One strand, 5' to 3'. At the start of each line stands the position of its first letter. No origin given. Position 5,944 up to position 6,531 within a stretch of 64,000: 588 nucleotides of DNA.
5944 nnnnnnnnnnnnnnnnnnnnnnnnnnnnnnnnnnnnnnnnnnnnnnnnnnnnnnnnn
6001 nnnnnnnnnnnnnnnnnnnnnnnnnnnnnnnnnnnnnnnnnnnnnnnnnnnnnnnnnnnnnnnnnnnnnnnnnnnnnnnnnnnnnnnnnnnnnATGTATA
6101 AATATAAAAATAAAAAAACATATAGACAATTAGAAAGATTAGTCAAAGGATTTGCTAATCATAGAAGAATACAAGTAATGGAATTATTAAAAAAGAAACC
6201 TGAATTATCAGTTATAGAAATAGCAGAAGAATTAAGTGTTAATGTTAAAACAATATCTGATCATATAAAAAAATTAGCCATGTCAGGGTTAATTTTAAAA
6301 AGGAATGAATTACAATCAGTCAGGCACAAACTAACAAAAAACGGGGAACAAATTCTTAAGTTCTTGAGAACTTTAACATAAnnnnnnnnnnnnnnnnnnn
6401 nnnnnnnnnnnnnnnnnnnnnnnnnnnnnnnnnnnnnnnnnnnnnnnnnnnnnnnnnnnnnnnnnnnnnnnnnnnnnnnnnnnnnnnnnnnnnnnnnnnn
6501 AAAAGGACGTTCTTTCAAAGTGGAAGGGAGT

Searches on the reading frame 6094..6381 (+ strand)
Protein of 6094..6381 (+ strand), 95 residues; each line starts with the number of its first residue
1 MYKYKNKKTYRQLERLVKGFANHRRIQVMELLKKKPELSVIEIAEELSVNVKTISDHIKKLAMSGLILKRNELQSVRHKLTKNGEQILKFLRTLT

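Call 6: search_protein_families(library=pfam, proteins=[window:6094-6381:+], max_evalue=0.1)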
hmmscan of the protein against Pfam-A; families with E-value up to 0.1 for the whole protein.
window:6094-6381:+ (95 aa): 35 families (the best 25 are shown)
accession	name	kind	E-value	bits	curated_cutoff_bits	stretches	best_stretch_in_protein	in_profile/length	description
PF01022.26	HTH_5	-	1e-08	35.4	22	1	24-67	3-45/47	Bacterial regulatory protein, arsR family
PF08279.18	HTH_11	-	1e-08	35.3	25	1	24-71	1-44/55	HTH domain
PF13412.12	HTH_24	-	2.8e-08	33.6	21.9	1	23-67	3-47/48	Winged helix-turn-helix DNA-binding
PF01047.28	MarR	-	1.3e-07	31.8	24.6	1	23-72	3-52/59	MarR family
PF12840.13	HTH_20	-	1.4e-06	28.6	27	1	25-67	6-48/51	Helix-turn-helix domain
PF25212.1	HVO_A0114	-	3.4e-06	27.2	27.6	1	22-75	21-74/84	HVO_A0114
PF21476.4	PF0610-like_N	-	8.6e-05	23.1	33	1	25-64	3-41/50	PF0610-like, N-terminal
PF19187.6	HTH_PafC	-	0.00012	22.4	32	1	26-67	7-48/115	PafC helix-turn-helix domain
PF08220.18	HTH_DeoR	-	0.00013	22.1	21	1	24-69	1-46/57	DeoR-like helix-turn-helix domain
PF14493.12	HTH_40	-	0.00038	21.1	27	1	37-91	12-72/89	Helix-turn-helix domain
PF04297.20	UPF0122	-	0.0014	19.2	22.7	1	22-62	19-58/101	Putative helix-turn-helix protein, YlxM / p13 like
PF08280.17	HTH_Mga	-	0.0017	18.7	23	1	23-62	5-44/59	M protein trans-acting positive regulator (MGA) HTH domain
PF13384.12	HTH_23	-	0.0017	18.6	24.6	1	24-61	6-41/50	Homeodomain-like domain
PF24409.1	wHTH-PRTase_assc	-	0.0039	17.6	27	1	26-91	1-58/83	wHTH-PRTase associated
PF14947.12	HTH_45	-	0.0041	17.6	25.5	1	32-94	12-72/77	Winged helix-turn-helix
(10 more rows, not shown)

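Call 12: find_homologous_proteins(query=window:6094-6378:+, max_evalue=0.001)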
Query window:6094-6378:+ (95 aa): 1215 proteins with E <= 0.001 among 1228 candidates; the best 120 are listed.
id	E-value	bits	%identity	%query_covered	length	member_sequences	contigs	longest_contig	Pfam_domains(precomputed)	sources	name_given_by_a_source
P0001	4.7e-51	188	100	100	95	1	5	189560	PF01047.29,PF12840.14,PF13412.13,PF08279.19,PF25212.3,PF01022.27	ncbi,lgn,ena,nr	ncbi:MAG: winged helix-turn-helix transcriptional regulator [Candidatus Pacebacteria bacterium]|nr:w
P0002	2.0e-43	164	86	87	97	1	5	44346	PF01047.29,PF12840.14,PF13412.13,PF08279.19,PF21476.5,PF01022.27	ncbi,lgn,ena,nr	ncbi:MAG: winged helix-turn-helix transcriptional regulator [Candidatus Pacebacteria bacterium]|nr:w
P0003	1.2e-37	145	79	96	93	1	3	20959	PF01047.29,PF12840.14,PF13412.13,PF08279.19,PF21476.5,PF25212.3,PF01022.27,PF08220.19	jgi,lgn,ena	-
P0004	4.4e-37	144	77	99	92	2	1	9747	PF12840.14,PF13412.13,PF08279.19,PF01022.27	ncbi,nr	ncbi:winged helix-turn-helix domain-containing protein [Patescibacteria group bacterium]|nr:winged h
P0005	5.3e-36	140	75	96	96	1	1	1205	PF01047.29,PF13412.13,PF01022.27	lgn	-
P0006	1.9e-35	138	75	96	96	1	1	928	PF13412.13,PF21476.5,PF01022.27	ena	-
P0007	1.7e-34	135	73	96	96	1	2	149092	PF13412.13,PF01022.27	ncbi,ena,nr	ncbi:MAG: winged helix-turn-helix transcriptional regulator [Candidatus Pacebacteria bacterium]|nr:w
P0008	2.3e-34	135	71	96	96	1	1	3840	PF01047.29,PF12840.14,PF13412.13,PF21476.5,PF25212.3,PF01022.27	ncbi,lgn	-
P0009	3.4e-34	134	72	98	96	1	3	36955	PF13412.13,PF08279.19,PF01022.27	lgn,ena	-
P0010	5.4e-34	134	71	95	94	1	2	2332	PF12840.14,PF13412.13,PF08279.19,PF21476.5,PF25212.3,PF01022.27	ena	-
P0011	6.2e-34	133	70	96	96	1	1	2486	PF12840.14,PF13412.13,PF21476.5,PF01022.27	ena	-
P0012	1.1e-33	133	67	97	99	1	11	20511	PF01047.29,PF13412.13,PF08279.19,PF25212.3,PF01022.27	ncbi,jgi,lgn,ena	-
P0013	1.0e-32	130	71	92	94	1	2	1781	PF01047.29,PF13412.13,PF01022.27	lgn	-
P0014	1.9e-32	129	69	92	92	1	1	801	PF01047.29,PF12840.14,PF13412.13,PF01022.27,PF12802.14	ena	-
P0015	2.3e-32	129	69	95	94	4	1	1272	PF01047.29,PF12840.14,PF13412.13,PF01022.27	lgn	-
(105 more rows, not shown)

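Call 14: find_related_loci(query=A1, collection=genome_contigs, flank=3000)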
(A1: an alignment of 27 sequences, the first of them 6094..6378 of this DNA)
Query A1 (95 aa) in genome_contigs; peptide patterns used: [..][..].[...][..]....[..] (x = any residue, [..] = any of these).
370 stretches matched a pattern; 347 encode a relative of the query (tblastn E <= 1e-3); the best 80 are kept; 80 distinct loci.
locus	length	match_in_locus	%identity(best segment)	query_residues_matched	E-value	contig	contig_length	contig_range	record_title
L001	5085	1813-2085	73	4-94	9e-41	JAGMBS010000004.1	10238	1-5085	MAG: Candidatus Paceibacterota bacterium isolate RS_16_29 ZL425.bin.29.fa_4, whole genome shotgun sequence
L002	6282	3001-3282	69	1-94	2e-40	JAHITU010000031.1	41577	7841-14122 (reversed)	MAG: Patescibacteria group bacterium isolate MM_PC_MetaG.mb.223 MM_PC_MetaG.mb.223_k141_1780952, whole genome shotgun se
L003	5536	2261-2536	67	3-94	4e-40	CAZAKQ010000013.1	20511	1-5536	MAG TPA_asm: uncultured Candidatus Saccharibacteria bacterium isolate SRP200020_co3_82 genome assembly, contig: NODE_364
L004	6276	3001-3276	70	3-94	1e-39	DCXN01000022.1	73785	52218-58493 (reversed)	MAG TPA_asm: Patescibacteria group bacterium UBA2135 UBA2135_contig_1464, whole genome shotgun sequence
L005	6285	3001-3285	65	3-94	1e-38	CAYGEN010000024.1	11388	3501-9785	MAG TPA_asm: uncultured Candidatus Saccharibacteria bacterium isolate ERP113451_co3_404 genome assembly, contig: NODE_46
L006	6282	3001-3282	62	1-94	1e-37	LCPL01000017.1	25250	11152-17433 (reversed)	MAG: Parcubacteria group bacterium GW2011_GWC2_48_17 UY29_C0017, whole genome shotgun sequence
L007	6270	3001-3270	67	5-94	4e-37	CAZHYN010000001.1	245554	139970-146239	MAG TPA_asm: uncultured Planctomycetia bacterium isolate binchicken_co80_176 genome assembly, contig: NODE_2_length_2455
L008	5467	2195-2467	63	4-94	7e-37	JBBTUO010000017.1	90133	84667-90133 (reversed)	MAG: Patescibacteria group bacterium isolate H41-bin128_1 H41_bin128_1_000000000017, whole genome shotgun sequence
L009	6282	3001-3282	62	1-94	1e-36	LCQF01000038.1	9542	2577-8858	MAG: Parcubacteria group bacterium GW2011_GWA2_49_9 UY50_C0038, whole genome shotgun sequence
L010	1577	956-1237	63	1-94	4e-37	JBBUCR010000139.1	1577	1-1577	MAG: Patescibacteria group bacterium isolate H52-bin043_1 H52_bin043_1_000000000139, whole genome shotgun sequence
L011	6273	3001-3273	64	4-94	9e-37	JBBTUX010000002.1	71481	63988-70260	MAG: Patescibacteria group bacterium isolate H41-bin038_1 H41_bin038_1_000000000002, whole genome shotgun sequence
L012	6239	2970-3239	60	5-94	2e-36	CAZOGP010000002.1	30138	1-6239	MAG TPA_asm: uncultured Candidatus Saccharibacteria bacterium isolate binchicken_co387_482 genome assembly, contig: NODE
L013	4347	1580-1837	65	9-94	2e-36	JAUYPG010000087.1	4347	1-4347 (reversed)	MAG: Nanoarchaeota archaeon isolate C4_metabat.bin.115 C4_k141_530374, whole genome shotgun sequence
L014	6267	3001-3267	67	6-94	3e-36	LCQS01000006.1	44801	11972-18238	MAG: Parcubacteria group bacterium GW2011_GWA2_51_10 UY63_C0006, whole genome shotgun sequence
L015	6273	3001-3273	66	4-94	2e-36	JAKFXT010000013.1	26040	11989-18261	MAG: Patescibacteria group bacterium isolate ND4_Bin_14 ND4_0000065, whole genome shotgun sequence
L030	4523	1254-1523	62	5-94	2e-35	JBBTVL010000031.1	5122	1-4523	MAG: Patescibacteria group bacterium isolate H51-bin144_1 H51_bin144_1_000000000031, whole genome shotgun sequence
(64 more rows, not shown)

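Call 33: search_solved_structures(query=A1, max_evalue=0.01, show_alignments=2)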
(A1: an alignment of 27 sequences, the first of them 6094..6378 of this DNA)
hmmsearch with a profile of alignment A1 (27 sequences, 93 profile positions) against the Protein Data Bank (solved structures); distinct sequences matched with E-value up to 0.01: 30.
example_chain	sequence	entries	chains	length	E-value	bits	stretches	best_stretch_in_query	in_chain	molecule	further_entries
3jth_A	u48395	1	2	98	1.5e-09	41.1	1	14-89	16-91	Transcription activator HlyU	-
5znx_A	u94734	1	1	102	1.7e-09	40.9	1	14-89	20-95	Transcriptional activator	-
4k2e_A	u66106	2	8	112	1.2e-08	38.2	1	7-82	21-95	Transcriptional activator HlyU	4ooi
2kko_A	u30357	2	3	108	1.7e-07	34.5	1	9-75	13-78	POSSIBLE TRANSCRIPTIONAL REGULATORY PROTEIN (POSSIBLY ARSR-FAMILY) | Possible transcriptional regulatory arsR-family protein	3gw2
1u2w_A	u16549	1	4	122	6e-06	29.5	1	12-80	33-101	Cadmium efflux system accessory protein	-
9t6t_A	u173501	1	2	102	6.8e-06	29.3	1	4-80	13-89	Lmo1102 protein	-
9t6r_A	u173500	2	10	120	1.1e-05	28.7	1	4-81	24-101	Lmo1102 protein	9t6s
3f72_A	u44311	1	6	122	1.3e-05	28.5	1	12-79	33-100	Cadmium efflux system accessory protein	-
2p4w_A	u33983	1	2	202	4.2e-05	26.8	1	10-70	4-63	Transcriptional regulatory protein arsR family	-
4rs8_A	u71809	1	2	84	5.4e-05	26.5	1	32-85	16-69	AspA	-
5k1y_C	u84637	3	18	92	8.3e-05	25.9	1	32-85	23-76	AspA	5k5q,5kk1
5k5o_A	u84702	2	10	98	9e-05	25.8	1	32-85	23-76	AspA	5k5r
4ggg_A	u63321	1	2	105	0.00011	25.5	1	6-78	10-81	Repressor protein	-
1r1u_A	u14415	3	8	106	0.00016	24.9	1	6-78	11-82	repressor protein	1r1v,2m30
2kjb_A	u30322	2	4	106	0.00016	24.9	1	6-78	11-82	CzrA protein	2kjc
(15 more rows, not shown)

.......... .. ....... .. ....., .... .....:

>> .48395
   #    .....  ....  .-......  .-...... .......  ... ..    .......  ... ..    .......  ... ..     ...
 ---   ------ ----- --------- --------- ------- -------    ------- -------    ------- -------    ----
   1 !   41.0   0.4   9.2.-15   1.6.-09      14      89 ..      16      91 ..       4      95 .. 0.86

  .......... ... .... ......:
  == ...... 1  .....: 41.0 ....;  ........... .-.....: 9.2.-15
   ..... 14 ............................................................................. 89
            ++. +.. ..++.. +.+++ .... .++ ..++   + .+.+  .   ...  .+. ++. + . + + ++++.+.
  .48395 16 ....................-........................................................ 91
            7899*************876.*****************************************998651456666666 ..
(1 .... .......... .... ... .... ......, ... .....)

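Call 39: predict_structure(alignment_id=A1)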
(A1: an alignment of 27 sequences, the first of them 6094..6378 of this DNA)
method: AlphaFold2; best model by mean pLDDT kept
length: 95 residues; sequences in the alignment: 27
mean_pLDDT: 81.4   pTM: 0.68
mean pLDDT of the five models: 81.4, 81.0, 80.7, 79.5, 79.4
residues with pLDDT >= 90: 43; 70-90: 31; 50-70: 18; < 50: 3
segments of 3 or more residues with pLDDT < 50: 1-3
pLDDT, mean of each block of 10 residues (from residue 1): 55 56 83 93 94 92 90 87 87 72
secondary structure, 60 per line:
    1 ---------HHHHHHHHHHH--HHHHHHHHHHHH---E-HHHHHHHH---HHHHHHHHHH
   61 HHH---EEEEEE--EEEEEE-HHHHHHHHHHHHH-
elements in order: H10-20 H23-34 H40-47 H51-63 E67-72 E75-80 H82-94

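Call 46: fold_search(model_id=the predicted structure, library=pdb)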
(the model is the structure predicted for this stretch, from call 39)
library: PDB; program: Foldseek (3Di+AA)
matches with E <= 10: 1727; with E <= 0.001: 118
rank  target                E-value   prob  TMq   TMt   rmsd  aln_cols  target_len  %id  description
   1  3f72_B                2.0e-05  1.00  0.73  0.65   2.1        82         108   24  Crystal Structure of the Staphylococcus aureus pI258 CadC Metal Binding Site 2 Mutant (released 2009-04-07)
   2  1u2w_B                2.9e-05  1.00  0.74  0.66   2.0        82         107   24  Crystal Structure of the Staphylococcus aureus pI258 CadC (released 2005-07-12)
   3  3jth_B                3.6e-05  1.00  0.68  0.70   3.1        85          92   32  Crystal structure of a transcriptional regulator HlyU from Vibrio vulnificus CMCP6 (released 2010-03-16)
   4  6j05_A                3.8e-05  1.00  0.69  0.65   3.4        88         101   24  Structures of two ArsR As(III)-responsive repressors: implications for the mechanism of derepression (released 2019-07-03)
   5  1u2w_C                4.4e-05  1.00  0.74  0.72   2.0        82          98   24  Crystal Structure of the Staphylococcus aureus pI258 CadC (released 2005-07-12)
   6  6cda                  4.4e-05  1.00  0.72  0.72   3.1        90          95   26  Crystal structure of L34A CzrA in the Zn(II)bound state (released 2018-07-11)
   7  3f72_A                4.7e-05  1.00  0.73  0.65   2.1        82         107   23  Crystal Structure of the Staphylococcus aureus pI258 CadC Metal Binding Site 2 Mutant (released 2009-04-07)
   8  6o8k                  5.0e-05  1.00  0.70  0.71   2.3        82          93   24  Crystal Structure of apo and reduced Sulfide-responsive transcriptional repressor (SqrR) from Rhodobacter capsulatus. (released 2020-04-01)
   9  3cuo_A                5.0e-05  1.00  0.72  0.70   2.6        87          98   18  Crystal structure of the predicted DNA-binding transcriptional regulator from E. coli (released 2008-06-17)
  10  4ooi_C                5.7e-05  1.00  0.69  0.70   2.8        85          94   30  Reduced HlyU from Vibrio cholerae N16961 (released 2014-12-31)
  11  6uvu_A                6.5e-05  1.00  0.70  0.61   5.5       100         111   15  Crystal structure of the AntR antimony-specific transcriptional repressor (released 2020-11-04)
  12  6cdb_B                6.9e-05  1.00  0.73  0.73   2.9        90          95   27  Crystal Structure of V66L CzrA in the Zn(II)bound state (released 2018-07-11)
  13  6cdb_A                7.9e-05  1.00  0.72  0.71   2.9        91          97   26  Crystal Structure of V66L CzrA in the Zn(II)bound state (released 2018-07-11)
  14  2qww_B                7.9e-05  1.00  0.65  0.44   6.9        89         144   21  Crystal structure of multiple antibiotic-resistance repressor (MarR) (YP_013417.1) from Listeria monocytogenes 4b F236 (released 2007-08-21)
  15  3f72_C                8.5e-05  1.00  0.70  0.65   2.2        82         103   24  Crystal Structure of the Staphylococcus aureus pI258 CadC Metal Binding Site 2 Mutant (released 2009-04-07)
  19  4rs8_B                1.2e-04  1.00  0.67  0.77   1.8        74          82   26  Apo structure of novel pNOB8 plasmid centromere binding protein (released 2015-09-16)
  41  4rs8_A                2.4e-04  1.00  0.68  0.76   1.6        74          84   24  Apo structure of novel pNOB8 plasmid centromere binding protein (released 2015-09-16)
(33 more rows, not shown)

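Call 53: find_encoding_contigs(protein=P0002, flank=2500, max_places=2)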
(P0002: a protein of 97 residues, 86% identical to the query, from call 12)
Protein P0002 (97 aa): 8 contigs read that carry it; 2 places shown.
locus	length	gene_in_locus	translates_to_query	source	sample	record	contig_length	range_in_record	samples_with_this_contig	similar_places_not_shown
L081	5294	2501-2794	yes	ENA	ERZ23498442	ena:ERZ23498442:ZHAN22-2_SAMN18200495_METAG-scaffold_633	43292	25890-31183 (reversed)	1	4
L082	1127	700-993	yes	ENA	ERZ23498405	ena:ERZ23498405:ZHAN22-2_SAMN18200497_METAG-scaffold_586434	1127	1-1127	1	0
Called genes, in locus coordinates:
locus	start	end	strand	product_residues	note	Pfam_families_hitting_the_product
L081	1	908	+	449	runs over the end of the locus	PF03979:Sigma70_r1_1, PF00140:Sigma70_r1_2, PF04542:Sigma70_r2, PF04539:Sigma70_r3, PF04545:Sigma70_r4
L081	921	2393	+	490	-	PF11074:DUF2779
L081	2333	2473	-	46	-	-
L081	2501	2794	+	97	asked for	PF12840:HTH_20 (weak), PF01022:HTH_5 (weak), PF01047:MarR (weak), PF13412:HTH_24, PF08279:HTH_11, PF21476:PF0610-like_N (weak)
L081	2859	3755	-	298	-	PF00551:Formyl_trans_N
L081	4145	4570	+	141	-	-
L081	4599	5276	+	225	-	PF00578:AhpC-TSA, PF08534:Redoxin, PF10417:1-cysPrx_C (weak)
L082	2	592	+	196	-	?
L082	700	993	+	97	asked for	PF12840:HTH_20 (weak), PF01022:HTH_5 (weak), PF01047:MarR (weak), PF13412:HTH_24, PF08279:HTH_11, PF21476:PF0610-like_N (weak)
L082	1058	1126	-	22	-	?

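Call 54: find_encoding_contigs(protein=P0003, flank=2500, max_places=2)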
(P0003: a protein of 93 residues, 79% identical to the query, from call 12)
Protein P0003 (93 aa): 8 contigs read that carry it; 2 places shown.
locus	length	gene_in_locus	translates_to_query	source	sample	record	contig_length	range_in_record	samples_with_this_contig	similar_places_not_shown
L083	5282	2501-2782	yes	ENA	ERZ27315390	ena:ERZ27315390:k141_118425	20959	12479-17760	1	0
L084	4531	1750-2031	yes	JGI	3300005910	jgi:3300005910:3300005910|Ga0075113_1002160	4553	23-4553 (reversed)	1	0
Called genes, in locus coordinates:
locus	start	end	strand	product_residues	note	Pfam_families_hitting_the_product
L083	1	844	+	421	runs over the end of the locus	PF03979:Sigma70_r1_1 (weak), PF00140:Sigma70_r1_2, PF04542:Sigma70_r2, PF04539:Sigma70_r3, PF04545:Sigma70_r4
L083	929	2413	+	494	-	PF11074:DUF2779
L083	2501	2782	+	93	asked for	PF12840:HTH_20, PF01022:HTH_5, PF01047:MarR (weak), PF13412:HTH_24, PF25212:HVO_A0114 (weak), PF08220:HTH_DeoR (weak), PF08279:HTH_11, PF21476:PF0610-like_N (weak)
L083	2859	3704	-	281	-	PF00551:Formyl_trans_N, PF02911:Formyl_trans_C (weak)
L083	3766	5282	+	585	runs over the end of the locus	PF22540:RET_CRD (weak)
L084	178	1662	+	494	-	PF11074:DUF2779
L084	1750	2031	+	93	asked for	PF12840:HTH_20, PF01022:HTH_5, PF01047:MarR (weak), PF13412:HTH_24, PF25212:HVO_A0114 (weak), PF08220:HTH_DeoR (weak), PF08279:HTH_11, PF21476:PF0610-like_N (weak)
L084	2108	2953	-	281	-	PF00551:Formyl_trans_N, PF02911:Formyl_trans_C (weak)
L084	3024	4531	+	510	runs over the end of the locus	?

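Call 55: find_encoding_contigs(protein=P0004, flank=2500, max_places=2)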
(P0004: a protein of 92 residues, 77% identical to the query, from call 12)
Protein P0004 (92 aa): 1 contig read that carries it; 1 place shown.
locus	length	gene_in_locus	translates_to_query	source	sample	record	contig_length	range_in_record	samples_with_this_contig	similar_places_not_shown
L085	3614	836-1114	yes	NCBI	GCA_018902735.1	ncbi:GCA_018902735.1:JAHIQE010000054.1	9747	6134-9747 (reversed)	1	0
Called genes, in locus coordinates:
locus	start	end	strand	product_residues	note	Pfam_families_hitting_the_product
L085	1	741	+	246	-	PF11074:DUF2779, PF13482:RNase_H_2 (weak)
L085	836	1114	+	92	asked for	PF12840:HTH_20 (weak), PF13412:HTH_24 (weak), PF01022:HTH_5, PF08279:HTH_11 (weak)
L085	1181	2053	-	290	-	PF00551:Formyl_trans_N, PF02911:Formyl_trans_C (weak)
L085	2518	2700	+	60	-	-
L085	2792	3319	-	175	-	PF01327:Pep_deformylase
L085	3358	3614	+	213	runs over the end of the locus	PF13483:Lactamase_B_3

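Call 60: search_protein_families(library=ncbifam, proteins=[window:6094-6378:+], max_evalue=0.01)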
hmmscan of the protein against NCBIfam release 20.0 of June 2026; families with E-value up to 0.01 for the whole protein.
window:6094-6378:+ (95 aa): 28 families (the best 25 are shown)
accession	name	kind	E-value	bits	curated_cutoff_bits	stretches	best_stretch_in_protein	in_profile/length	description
NF033788.1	HTH_metalloreg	subfamily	2.1e-12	46.7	55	1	15-82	3-70/77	metalloregulator ArsR/SmtB family transcription factor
NF033789.1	repress_SdpR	subfamily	3.6e-08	33.2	100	1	18-81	3-65/79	autorepressor SdpR family transcription factor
TIGR01884.1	cas_HTH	subfamily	3e-06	26.8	60.2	1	22-74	141-192/202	CRISPR-associated CARF protein Csa3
NF007528.0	PRK10141.1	subfamily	6e-06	26.1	97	1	15-81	8-74/117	metalloregulator ArsR/SmtB family transcription factor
NF041413.1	ArsR_Rv2640c_fam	equivalog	3.2e-05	24.3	155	1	17-86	36-107/118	Rv2640c family ArsR-like transcriptional regulator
TIGR02702.1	SufR_cyano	equivalog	3.8e-05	23.5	178.8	1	27-76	5-60/208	iron-sulfur cluster biosynthesis transcriptional regulator SufR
NF053602.1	Phr_regulator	exception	4.6e-05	23.1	320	1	13-72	2-60/191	heat shock transcription regulator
NF052532.1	TransRegPagRBaca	equivalog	8.3e-05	22.6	170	1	13-72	17-74/99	transcriptional repressor PagR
NF053755.1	MsvR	equivalog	0.00011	21.9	220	1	21-80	11-69/236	transcriptional factor MsvR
NF045593.1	bilirub_TF_BilQ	equivalog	0.00016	21.4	125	1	32-93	39-103/135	bilirubin utilization transcriptional regulator BilQ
NF053606.1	Sta1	subfamily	0.00017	21.6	80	1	23-74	20-71/100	Sta1 family transcriptional regulator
TIGR04176.1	MarR_EPS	equivalog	0.00019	21.5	88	1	22-78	3-58/105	MarR family EPS-associated transcriptional regulator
NF053814.1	teico_TcaR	equivalog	0.00023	21.3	170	1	25-80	40-97/151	MarR family transcriptional regulator TcaR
NF008273.0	PRK11050.1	equivalog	0.00035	20.2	153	1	28-88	45-102/156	manganese-binding transcriptional regulator MntR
NF040939.2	trans_reg_lrs14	equivalog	0.00036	20.5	90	1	27-72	25-71/103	Lrs14 family HTH-type transcriptional regulator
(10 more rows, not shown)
